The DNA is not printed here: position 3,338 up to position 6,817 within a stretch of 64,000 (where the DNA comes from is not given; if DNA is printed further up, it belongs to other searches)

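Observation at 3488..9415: Two tandem giant (1060 and 910 aa) PrsA/SurA-like surface proteins, each with an internally duplicated chaperone module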

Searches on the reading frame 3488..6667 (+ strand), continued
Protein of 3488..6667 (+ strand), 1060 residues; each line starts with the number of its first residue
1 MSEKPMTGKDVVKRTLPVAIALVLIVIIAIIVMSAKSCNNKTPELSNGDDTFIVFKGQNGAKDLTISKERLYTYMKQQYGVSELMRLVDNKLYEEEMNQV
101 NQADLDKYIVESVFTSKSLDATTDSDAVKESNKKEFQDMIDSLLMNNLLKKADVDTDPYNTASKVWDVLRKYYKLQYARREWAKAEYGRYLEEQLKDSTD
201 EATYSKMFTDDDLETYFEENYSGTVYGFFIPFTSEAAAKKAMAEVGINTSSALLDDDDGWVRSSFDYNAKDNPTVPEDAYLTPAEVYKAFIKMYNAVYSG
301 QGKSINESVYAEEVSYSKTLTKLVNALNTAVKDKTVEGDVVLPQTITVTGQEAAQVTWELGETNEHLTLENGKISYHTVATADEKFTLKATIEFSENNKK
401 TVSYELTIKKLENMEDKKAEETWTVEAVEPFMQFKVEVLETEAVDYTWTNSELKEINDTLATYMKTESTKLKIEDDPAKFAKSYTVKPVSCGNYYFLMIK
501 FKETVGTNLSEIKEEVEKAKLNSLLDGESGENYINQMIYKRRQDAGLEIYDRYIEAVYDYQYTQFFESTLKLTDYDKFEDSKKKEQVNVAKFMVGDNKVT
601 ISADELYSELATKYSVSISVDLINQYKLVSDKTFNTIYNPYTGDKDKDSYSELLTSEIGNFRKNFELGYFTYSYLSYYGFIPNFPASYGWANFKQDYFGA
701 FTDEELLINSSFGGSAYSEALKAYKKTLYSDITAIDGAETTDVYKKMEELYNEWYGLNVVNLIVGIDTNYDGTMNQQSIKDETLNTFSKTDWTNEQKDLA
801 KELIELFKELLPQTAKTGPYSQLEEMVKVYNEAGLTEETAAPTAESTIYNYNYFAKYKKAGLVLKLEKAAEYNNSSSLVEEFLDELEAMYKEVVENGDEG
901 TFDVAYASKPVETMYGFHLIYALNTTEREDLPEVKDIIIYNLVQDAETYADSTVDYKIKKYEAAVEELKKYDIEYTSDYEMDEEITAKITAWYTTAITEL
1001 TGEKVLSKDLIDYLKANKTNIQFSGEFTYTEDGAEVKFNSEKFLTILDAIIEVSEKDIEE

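Call 36: fold_search(model_id=the predicted structure, library=pdb)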
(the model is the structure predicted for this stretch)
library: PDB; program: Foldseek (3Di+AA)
matches with E <= 10: 874; with E <= 0.001: 2
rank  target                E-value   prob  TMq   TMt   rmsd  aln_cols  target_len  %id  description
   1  5htf_A                3.2e-04  0.99  0.10  0.30  19.9       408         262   15  Crystal Structure of PrsA1 from Listeria monocytogenes (released 2016-04-06)
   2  6vj6_A                3.9e-04  1.00  0.13  0.40  16.9       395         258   14  2.55 Angstrom Resolution Crystal Structure of Peptidylprolyl Isomerase (PrsA) from Bacillus cereus (released 2020-02-05)
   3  5htf_B                1.0e-03  0.99  0.11  0.30  17.8       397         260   15  Crystal Structure of PrsA1 from Listeria monocytogenes (released 2016-04-06)
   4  5tvl_D                3.7e-03  0.97  0.11  0.32  18.4       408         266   12  Crystal structure of foldase protein PrsA from Streptococcus pneumoniae str. Canada MDR_19A (released 2016-11-23)
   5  6vj4                  7.0e-03  0.87  0.11  0.31  15.3       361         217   14  1.70 Angstrom Resolution Crystal Structure of Peptidylprolyl Isomerase (PrsA) from Bacillus anthracis (released 2020-02-05)
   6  7l75_A                1.8e-02  0.77  0.11  0.28  16.7       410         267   12  Crystal Structure of Peptidylprolyl Isomerase PrsA from Streptococcus mutans. (released 2021-12-01)
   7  9a7d_B                2.8e-02  0.57  0.08  0.23  21.1       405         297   12  Integrative model of YRVJ-YACD by crosslinking MS and deep learning (released 2024-09-18)
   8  1m5y_B                4.6e-02  0.47  0.07  0.18  23.8       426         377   10  Crystallographic Structure of SurA, a Molecular Chaperone that Facilitates Outer Membrane Porin Folding (released 2002-11-08)
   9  9hga_F                4.9e-02  0.63  0.10  0.26  19.2       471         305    8  BAM-SurA-darobactin complex in the swing-out state (released 2025-04-16)
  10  2yrl_MODEL_1_A        5.1e-02  1.00  0.06  0.49   6.7        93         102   15  Solution structure of the PKD domain from KIAA 1837 protein (released 2007-10-02)
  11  1m5y_C                7.7e-02  0.21  0.07  0.18  30.1       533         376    9  Crystallographic Structure of SurA, a Molecular Chaperone that Facilitates Outer Membrane Porin Folding (released 2002-11-08)
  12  8jou_B                8.1e-02  0.87  0.05  0.38   7.5        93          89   14  Fiber I and fiber-tail-adaptor of phage GP4 (released 2024-01-03)
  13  9hg7_F                8.1e-02  0.47  0.10  0.25  18.8       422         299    8  BAM-SurA complex in the swing-out state (released 2025-04-16)
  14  6cgs_A                8.8e-02  0.85  0.05  0.22  10.0       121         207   13  mouse cadherin-7 EC1-2 adhesive fragment (released 2018-05-09)
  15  8zht_A                8.8e-02  0.06  0.05  0.07  36.5       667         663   11  Structure of PpiD-YfgM complex (released 2025-02-12)
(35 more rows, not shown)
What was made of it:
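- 3488..6670 (+): P1: 1060-aa signal-anchored protein made of two PrsA-like units. Foldseek top hits are PrsA 5HTF and 6VJ6 (E 3e-4), then 5TVL, 6VJ4, 7L75, YacD and SurA, call 36.
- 4463..4789 (+): Ig-like beta-sandwich inserted in module A of P1 (aa 326-434); absent from P2. PKD, cadherin and Ig Foldseek hits, call 36.
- On PpiD: The 8ZHT match is weak (E 0.088, probability 0.06; call 36).
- Closest known: SurA. Same: It appears in P1's Foldseek list (E 0.046-0.12; call 36).
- Closest known: PpiD. Same: YacD is hit at E 0.028 and PpiD at E 0.088 (call 36).
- Against the PDB, P1's first nine hits are PrsA from Listeria, B. cereus, S. pneumoniae, B. anthracis and S. mutans, then YacD and SurA (best E 3.2e-4; call 36). 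PpiD (8ZHT) and SurA appear in P1's Foldseek list (call 36). The PpiD hit is weak (E 0.088, probability 0.06; call 36).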

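Call 45: find_related_loci(query=A1, collection=genome_contigs, flank=5000)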
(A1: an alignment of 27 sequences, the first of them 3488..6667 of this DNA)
Query A1 (1060 aa) in genome_contigs; peptide patterns used: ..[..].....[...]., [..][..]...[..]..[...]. (x = any residue, [..] = any of these).
74 stretches matched a pattern; 36 encode a relative of the query (tblastn E <= 1e-3); 34 distinct loci.
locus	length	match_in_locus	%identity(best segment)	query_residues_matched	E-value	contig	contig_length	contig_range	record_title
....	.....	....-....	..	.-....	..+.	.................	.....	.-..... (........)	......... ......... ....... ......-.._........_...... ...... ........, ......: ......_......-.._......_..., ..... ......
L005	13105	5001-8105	64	1-1060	0e+0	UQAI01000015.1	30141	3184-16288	uncultured Mollicutes bacterium isolate UMGS75 genome assembly, contig: NODE_272_length_30141_cov_10.053314, whole genom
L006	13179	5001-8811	63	1-1060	0e+0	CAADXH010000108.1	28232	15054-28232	MAG TPA_asm: Bacilli bacterium, isolate HGM10607, WGS project CAADXH010000000 data, contig: ERS396321_61_k85_193248, who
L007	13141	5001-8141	49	1-1058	0e+0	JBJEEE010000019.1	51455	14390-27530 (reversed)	MAG: Bacilli bacterium isolate LOHA10_bin.030 NODE_133_length_51455_cov_8.598346, whole genome shotgun sequence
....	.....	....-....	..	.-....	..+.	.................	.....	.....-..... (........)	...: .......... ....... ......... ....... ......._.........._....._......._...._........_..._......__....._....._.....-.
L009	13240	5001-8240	37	11-1047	0e+0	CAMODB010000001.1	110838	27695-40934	MAG: uncultured Firmicutes bacterium isolate SRR873608_bin.193_metaWRAP_v1.3_MAG genome assembly, contig: NODE_278_lengt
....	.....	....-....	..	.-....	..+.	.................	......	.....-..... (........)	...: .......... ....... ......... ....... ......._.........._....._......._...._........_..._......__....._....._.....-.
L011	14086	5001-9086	37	1-1060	2e-177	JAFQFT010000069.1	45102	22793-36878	MAG: Bacilli bacterium isolate RGIG1779 Goat_Cecum-4__c828569, whole genome shotgun sequence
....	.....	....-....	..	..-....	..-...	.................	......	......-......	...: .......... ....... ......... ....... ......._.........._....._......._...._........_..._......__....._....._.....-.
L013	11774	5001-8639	36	1-1023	7e-173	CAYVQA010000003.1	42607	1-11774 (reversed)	MAG TPA_asm: uncultured Staphylococcaceae bacterium isolate SRP225648_co1_344 genome assembly, contig: NODE_1644_length_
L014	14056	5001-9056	37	7-1025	8e-172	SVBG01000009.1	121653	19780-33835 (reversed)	MAG: Erysipelotrichaceae bacterium isolate SIG222 NODE_671_length_121653_cov_8.051150, whole genome shotgun sequence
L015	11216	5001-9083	36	9-1023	9e-169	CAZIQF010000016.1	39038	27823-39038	MAG TPA_asm: uncultured Staphylococcaceae bacterium isolate binchicken_co370_320 genome assembly, contig: NODE_1220_leng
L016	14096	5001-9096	37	16-946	8e-163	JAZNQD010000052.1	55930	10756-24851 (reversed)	MAG: Bacilli bacterium isolate T1900044829_TS20190295.MAGScoT_cleanbin_000017 SGB_2885_k141_378269, whole genome shotgun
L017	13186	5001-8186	35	1-1052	5e-156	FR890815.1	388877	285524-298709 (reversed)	Staphylococcus sp. CAG:324 genomic scaffold, scf15, whole genome shotgun sequence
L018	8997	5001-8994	33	2-1060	5e-153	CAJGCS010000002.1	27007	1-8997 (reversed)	MAG: uncultured Bacilli bacterium isolate MAG36 genome assembly, contig: k141_1526197_length_27007_cov_15.9963, whole ge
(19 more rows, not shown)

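Call 56: find_encoding_contigs(protein=P0037, flank=7000, max_places=1)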
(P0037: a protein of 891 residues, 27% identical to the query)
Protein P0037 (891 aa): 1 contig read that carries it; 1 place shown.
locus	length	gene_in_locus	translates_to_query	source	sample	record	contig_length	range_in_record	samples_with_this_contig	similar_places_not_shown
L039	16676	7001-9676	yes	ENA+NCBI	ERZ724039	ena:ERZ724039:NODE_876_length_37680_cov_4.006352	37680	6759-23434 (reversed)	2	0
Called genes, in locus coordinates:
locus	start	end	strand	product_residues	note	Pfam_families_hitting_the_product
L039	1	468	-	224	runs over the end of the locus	-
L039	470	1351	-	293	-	PF00005:ABC_tran (weak)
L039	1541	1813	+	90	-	PF12116:SpoIIID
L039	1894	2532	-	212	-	PF01205:Impact_N, PF09186:DUF1949 (faint)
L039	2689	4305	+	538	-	PF01743:PolyA_pol, PF12627:PolyA_pol_RNAbd (weak)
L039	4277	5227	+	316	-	PF01966:HD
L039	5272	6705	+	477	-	PF01595:CNNM, PF00571:CBS, PF03471:CorC_HlyC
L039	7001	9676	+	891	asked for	-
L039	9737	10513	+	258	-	PF00753:Lactamase_B, PF23023:Anti-Pycsar_Apyc1 (weak), PF13483:Lactamase_B_3 (weak), PF12706:Lactamase_B_2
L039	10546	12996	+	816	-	-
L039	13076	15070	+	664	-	PF00270:DEAD (faint), PF04851:ResIII, PF17757:UvrB_inter, PF27431:UvrB_3rd, PF00271:Helicase_C, PF12344:UvrB, PF02151:UVR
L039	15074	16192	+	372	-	PF03054:tRNA_Me_trans, PF20259:tRNA_Me_trans_M, PF20258:tRNA_Me_trans_C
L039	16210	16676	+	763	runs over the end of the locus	PF23139:OB_YrrC, PF14490:HHH_RecD2, PF01443:Viral_helicase1 (faint), PF13086:AAA_11 (faint), PF13245:AAA_19, PF13604:AAA_30, PF18335:SH3_13, PF13538:UvrD_C_2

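Call 62: search_protein_families(library=pfam, proteins=[P0037, L039:10546-12993:+], max_evalue=1)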
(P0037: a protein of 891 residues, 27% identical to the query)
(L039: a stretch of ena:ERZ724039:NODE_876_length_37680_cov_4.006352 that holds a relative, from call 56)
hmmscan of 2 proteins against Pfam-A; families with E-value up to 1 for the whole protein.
P0037 (891 aa): 2 families
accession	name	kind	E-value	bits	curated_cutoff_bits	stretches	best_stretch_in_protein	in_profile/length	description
PF13616.12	Rotamase_3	-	0.069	14.1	22.5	0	710-732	72-93/116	PPIC-type PPIASE domain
PF05036.18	SPOR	-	0.15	12.8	21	1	169-221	25-65/76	SPOR domain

L039:10546-12993:+ (816 aa): 0 families
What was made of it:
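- P0037's weak Rotamase_3 hit falls in the GYH-strand region of module B, judged from its residue numbers (call 62).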
